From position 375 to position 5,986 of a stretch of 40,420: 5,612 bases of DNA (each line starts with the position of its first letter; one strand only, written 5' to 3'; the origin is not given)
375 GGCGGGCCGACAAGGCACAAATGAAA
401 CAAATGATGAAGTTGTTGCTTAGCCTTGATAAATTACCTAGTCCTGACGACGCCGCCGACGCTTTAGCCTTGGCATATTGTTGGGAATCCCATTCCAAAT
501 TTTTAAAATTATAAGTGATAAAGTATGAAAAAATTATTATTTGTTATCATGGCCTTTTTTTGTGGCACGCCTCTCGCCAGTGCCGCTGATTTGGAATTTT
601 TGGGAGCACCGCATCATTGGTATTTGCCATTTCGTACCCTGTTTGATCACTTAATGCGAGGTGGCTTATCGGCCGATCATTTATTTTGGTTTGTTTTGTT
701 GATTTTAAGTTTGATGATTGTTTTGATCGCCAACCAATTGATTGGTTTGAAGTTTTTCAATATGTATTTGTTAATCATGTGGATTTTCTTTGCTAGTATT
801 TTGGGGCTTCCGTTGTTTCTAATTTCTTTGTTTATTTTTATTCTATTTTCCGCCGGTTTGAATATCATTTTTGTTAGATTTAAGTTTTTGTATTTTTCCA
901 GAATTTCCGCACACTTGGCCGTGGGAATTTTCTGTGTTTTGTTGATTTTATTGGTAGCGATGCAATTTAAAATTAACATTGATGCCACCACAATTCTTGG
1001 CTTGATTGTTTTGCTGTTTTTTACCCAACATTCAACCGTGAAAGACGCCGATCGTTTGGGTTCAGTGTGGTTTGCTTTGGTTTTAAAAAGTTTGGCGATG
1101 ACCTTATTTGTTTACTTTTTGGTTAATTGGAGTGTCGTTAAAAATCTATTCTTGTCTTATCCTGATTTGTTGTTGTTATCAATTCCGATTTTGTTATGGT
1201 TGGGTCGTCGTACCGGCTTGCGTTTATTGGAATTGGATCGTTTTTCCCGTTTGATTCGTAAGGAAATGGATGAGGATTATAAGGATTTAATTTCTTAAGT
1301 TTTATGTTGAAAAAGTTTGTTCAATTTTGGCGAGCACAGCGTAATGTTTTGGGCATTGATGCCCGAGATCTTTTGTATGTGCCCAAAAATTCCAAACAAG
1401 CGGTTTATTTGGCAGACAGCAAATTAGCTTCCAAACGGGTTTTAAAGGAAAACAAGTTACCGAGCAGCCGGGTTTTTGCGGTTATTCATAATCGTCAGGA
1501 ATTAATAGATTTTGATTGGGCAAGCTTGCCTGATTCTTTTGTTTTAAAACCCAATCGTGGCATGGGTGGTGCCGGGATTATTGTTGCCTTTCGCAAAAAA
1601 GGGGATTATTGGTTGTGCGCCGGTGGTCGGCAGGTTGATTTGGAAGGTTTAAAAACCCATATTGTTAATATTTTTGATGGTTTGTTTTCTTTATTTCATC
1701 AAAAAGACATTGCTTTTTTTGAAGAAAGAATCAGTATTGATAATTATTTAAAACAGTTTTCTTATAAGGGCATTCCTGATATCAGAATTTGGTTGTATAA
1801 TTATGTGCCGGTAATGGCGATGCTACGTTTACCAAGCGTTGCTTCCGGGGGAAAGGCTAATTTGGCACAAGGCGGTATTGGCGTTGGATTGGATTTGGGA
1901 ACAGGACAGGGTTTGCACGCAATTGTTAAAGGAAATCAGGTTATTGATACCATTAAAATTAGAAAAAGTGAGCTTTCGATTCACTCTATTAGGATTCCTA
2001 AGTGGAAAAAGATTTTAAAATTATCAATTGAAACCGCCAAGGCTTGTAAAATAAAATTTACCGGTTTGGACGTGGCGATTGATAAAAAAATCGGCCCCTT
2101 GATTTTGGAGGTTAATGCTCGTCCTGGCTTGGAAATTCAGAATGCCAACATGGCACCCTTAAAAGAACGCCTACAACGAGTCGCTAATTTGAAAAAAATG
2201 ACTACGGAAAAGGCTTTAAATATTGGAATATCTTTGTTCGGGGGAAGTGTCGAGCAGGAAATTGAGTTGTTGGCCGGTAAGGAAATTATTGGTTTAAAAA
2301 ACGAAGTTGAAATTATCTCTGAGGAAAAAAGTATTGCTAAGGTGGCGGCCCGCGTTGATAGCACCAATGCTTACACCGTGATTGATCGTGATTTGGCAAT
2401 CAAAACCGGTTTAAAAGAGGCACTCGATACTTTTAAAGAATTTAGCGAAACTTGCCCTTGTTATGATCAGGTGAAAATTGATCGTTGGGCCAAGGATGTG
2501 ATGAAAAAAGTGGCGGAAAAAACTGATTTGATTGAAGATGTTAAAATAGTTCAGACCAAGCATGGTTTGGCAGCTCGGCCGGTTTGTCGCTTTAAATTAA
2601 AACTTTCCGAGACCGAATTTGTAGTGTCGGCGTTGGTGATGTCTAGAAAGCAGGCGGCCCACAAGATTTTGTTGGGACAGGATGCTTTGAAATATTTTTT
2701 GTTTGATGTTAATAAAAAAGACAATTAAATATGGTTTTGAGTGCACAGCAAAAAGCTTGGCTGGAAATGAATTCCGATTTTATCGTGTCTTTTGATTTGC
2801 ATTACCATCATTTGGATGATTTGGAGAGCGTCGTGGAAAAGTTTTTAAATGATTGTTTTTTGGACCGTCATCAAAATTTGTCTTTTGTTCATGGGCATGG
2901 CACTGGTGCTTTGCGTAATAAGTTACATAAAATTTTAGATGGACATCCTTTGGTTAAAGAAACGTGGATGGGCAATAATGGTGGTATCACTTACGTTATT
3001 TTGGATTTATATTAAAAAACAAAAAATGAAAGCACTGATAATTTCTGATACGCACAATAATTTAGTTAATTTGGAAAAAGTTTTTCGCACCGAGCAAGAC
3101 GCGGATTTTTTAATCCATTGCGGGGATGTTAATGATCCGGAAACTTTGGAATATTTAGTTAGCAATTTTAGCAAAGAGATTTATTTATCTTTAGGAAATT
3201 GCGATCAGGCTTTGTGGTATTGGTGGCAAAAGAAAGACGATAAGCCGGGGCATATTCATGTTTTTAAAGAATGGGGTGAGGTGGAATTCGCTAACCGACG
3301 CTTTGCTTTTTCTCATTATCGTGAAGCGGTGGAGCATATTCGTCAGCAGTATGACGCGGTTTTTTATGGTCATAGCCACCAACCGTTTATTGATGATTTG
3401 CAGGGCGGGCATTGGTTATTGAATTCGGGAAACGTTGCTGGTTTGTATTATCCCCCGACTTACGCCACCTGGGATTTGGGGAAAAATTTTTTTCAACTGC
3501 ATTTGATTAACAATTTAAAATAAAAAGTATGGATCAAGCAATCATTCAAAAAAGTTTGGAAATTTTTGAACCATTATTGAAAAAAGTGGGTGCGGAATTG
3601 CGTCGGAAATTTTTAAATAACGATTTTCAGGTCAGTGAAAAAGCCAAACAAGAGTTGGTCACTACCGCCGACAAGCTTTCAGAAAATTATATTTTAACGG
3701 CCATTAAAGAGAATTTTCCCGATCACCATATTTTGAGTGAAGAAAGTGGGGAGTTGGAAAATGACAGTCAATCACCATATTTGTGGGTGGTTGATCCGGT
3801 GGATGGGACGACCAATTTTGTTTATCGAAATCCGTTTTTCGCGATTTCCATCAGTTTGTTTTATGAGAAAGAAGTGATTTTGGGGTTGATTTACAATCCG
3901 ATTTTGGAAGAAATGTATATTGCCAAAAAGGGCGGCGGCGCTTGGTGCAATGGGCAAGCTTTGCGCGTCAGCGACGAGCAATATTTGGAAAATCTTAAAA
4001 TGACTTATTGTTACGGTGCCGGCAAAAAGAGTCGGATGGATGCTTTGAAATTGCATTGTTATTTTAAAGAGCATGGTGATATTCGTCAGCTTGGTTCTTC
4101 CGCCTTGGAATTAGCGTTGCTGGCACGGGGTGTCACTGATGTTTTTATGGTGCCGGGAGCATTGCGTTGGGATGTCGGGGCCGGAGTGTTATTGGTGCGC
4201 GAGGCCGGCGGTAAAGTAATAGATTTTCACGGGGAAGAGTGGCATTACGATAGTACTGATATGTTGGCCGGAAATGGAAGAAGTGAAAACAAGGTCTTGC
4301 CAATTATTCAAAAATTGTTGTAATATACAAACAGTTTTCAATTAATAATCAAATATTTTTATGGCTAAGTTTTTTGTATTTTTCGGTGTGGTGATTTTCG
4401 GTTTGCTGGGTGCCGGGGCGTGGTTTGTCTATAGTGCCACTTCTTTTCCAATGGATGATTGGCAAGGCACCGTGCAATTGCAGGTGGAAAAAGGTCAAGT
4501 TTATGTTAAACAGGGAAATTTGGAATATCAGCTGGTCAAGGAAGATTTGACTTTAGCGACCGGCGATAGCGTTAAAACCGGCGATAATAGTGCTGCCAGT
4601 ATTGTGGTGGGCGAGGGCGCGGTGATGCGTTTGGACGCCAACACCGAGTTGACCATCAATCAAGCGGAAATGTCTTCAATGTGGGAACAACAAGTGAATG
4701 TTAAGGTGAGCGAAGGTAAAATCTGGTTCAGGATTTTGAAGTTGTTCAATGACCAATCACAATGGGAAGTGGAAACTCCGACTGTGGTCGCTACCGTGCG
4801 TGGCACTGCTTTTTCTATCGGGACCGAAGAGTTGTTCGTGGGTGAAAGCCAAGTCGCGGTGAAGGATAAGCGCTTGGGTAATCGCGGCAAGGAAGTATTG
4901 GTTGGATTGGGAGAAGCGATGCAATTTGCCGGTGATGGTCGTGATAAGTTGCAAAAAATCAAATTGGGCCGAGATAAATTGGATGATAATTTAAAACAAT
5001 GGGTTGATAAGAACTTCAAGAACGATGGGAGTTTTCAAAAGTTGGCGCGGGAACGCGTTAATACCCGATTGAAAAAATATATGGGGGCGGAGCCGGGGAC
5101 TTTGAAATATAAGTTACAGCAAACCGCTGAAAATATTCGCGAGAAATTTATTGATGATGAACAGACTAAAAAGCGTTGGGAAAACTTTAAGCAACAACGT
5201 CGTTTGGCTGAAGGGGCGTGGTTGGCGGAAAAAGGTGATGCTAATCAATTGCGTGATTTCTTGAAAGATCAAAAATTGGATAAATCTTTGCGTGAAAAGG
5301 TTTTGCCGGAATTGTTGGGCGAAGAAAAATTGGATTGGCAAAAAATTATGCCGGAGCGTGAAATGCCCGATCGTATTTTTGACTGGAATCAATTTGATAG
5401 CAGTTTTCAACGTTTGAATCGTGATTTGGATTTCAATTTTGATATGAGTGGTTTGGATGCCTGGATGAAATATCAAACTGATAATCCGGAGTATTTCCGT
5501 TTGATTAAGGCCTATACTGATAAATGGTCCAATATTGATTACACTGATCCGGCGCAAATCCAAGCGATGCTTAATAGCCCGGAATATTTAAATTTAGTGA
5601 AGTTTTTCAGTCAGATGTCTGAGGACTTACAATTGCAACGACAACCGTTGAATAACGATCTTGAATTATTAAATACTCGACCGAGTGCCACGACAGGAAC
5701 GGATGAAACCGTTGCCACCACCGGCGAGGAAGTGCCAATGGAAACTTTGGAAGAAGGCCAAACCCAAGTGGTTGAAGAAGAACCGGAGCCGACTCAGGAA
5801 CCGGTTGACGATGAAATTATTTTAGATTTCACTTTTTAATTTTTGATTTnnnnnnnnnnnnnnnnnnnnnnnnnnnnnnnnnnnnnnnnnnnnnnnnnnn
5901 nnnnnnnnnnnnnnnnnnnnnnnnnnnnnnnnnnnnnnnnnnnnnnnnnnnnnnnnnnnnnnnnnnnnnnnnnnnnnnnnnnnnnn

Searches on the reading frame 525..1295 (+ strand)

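Call 59: search_protein_families(library=pfam, proteins=[window:525-1295:+], max_evalue=0.0001)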
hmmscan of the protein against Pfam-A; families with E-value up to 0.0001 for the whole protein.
window:525-1295:+ (257 aa): 1 family
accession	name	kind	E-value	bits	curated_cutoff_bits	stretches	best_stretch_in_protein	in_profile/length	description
PF14402.11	7TM_transglut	-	9.9e-09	35.5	25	1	50-243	52-247/248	7 transmembrane helices usually fused to an inactive transglutaminase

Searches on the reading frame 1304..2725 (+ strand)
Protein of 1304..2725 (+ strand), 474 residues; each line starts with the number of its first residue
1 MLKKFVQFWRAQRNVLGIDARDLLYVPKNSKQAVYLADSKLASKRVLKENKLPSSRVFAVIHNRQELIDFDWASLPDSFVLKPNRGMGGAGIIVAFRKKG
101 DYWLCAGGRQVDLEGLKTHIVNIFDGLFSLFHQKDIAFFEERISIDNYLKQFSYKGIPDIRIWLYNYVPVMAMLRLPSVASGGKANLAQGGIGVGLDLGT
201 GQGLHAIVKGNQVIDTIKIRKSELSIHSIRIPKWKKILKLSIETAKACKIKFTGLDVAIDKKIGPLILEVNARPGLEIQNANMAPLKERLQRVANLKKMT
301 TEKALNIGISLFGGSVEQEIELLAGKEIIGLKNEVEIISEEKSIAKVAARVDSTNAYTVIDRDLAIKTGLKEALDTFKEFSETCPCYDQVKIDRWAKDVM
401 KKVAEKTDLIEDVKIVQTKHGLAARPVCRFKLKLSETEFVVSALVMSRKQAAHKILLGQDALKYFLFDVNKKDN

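Call 59: search_protein_families(library=pfam, proteins=[window:1304-2725:+], max_evalue=0.0001)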
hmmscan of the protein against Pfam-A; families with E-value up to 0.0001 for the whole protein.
window:1304-2725:+ (474 aa): 3 families
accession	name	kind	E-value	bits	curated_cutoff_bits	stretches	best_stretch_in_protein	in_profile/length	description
PF14397.11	ATPgrasp_ST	-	7.6e-55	186.5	31.4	1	23-294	5-277/278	Sugar-transfer associated ATP-grasp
PF14398.11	ATPgrasp_YheCD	-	2.2e-05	24.3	26.8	0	234-282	182-235/255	YheC/D like ATP-grasp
PF08443.16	RimK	-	6.2e-05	23.1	21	0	239-279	133-172/188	RimK-like ATP-grasp domain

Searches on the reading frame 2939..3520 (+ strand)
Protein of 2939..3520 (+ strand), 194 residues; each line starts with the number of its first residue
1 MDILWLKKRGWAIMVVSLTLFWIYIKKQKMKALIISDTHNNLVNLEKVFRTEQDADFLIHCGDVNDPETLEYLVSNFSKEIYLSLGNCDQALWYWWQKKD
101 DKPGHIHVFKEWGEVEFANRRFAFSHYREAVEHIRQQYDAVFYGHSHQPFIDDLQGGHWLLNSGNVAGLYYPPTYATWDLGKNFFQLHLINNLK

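Call 59: search_protein_families(library=pfam, proteins=[window:2939-3520:+], max_evalue=0.0001)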
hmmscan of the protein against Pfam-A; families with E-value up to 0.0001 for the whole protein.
window:2939-3520:+ (194 aa): 2 families
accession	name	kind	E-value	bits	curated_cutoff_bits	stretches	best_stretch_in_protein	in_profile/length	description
PF12850.12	Metallophos_2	-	4.8e-24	85.5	27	1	30-180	1-151/154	Calcineurin-like phosphoesterase superfamily domain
PF00149.33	Metallophos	-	4.7e-11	43.9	21.5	1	30-114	1-102/191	Calcineurin-like phosphoesterase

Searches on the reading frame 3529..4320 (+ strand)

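Call 59: search_protein_families(library=pfam, proteins=[window:3529-4320:+], max_evalue=0.0001)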
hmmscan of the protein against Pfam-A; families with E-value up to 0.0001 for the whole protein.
window:3529-4320:+ (264 aa): 1 family
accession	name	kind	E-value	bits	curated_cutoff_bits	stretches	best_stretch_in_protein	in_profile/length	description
PF00459.30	Inositol_P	-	7e-64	216.3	27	1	11-257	7-263/271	Inositol monophosphatase family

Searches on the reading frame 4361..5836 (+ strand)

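Call 59: search_protein_families(library=pfam, proteins=[window:4361-5836:+], max_evalue=0.0001)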
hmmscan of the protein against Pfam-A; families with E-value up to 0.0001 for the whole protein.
window:4361-5836:+ (492 aa): 1 family
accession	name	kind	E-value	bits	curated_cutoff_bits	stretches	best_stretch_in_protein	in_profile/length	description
PF04773.18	FecR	-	6.7e-13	49.3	24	1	69-156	1-83/97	FecR protein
